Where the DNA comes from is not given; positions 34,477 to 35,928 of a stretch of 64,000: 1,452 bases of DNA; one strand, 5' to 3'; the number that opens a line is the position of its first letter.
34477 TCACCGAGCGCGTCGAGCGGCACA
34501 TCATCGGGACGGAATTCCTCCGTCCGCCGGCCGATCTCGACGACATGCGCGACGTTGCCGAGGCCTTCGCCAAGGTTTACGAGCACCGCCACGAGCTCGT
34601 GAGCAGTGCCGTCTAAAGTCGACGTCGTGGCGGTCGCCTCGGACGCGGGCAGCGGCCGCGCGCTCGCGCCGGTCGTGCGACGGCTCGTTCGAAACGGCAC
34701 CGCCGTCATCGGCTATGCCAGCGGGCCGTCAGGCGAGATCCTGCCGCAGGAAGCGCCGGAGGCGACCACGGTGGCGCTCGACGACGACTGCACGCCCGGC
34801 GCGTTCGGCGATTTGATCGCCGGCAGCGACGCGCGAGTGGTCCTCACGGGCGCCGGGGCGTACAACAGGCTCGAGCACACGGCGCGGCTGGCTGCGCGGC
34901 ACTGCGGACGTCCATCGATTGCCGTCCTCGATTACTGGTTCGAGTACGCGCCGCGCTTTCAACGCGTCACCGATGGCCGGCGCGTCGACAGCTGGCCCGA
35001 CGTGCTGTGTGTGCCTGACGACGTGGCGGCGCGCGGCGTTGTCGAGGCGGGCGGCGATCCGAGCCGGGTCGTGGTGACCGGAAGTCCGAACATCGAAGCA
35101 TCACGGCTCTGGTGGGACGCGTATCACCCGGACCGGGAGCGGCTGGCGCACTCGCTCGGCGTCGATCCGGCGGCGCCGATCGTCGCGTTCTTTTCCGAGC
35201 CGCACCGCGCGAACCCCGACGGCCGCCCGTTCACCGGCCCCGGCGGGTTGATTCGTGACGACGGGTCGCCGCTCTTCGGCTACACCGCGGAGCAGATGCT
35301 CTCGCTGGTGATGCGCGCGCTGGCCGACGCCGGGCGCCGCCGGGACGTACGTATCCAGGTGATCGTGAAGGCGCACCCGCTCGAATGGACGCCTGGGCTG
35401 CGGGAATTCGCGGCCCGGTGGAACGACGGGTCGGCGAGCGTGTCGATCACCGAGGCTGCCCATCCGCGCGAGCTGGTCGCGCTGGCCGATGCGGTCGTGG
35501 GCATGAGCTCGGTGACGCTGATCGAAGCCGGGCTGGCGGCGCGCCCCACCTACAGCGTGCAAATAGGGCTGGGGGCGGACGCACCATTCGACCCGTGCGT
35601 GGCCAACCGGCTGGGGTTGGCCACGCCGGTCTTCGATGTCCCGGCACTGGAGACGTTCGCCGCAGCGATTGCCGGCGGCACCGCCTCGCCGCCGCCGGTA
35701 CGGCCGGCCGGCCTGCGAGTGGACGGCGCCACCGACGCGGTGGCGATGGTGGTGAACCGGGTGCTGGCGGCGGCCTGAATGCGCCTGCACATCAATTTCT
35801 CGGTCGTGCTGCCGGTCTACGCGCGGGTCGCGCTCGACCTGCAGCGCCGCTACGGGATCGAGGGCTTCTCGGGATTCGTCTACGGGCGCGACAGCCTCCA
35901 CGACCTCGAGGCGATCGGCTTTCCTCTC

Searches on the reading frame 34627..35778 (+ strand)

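Call 48: search_protein_families(library=pfam, proteins=[window:34627-35778:+], max_evalue=0.001)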
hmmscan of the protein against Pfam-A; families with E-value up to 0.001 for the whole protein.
window:34627-35778:+ (383 aa): 0 families

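Call 86: search_protein_families(library=pfam, proteins=[window:34627-35778:+], max_evalue=1)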
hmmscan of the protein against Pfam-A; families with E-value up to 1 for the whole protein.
window:34627-35778:+ (383 aa): 2 families
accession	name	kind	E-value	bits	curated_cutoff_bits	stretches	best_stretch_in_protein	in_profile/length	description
PF02350.25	Epimerase_2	-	0.0092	15.3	30.6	1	120-164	119-163/347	UDP-N-acetylglucosamine 2-epimerase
PF18583.6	Arnt_C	-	0.065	13.4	26.5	1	247-284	46-83/103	Aminoarabinose transferase C-terminal domain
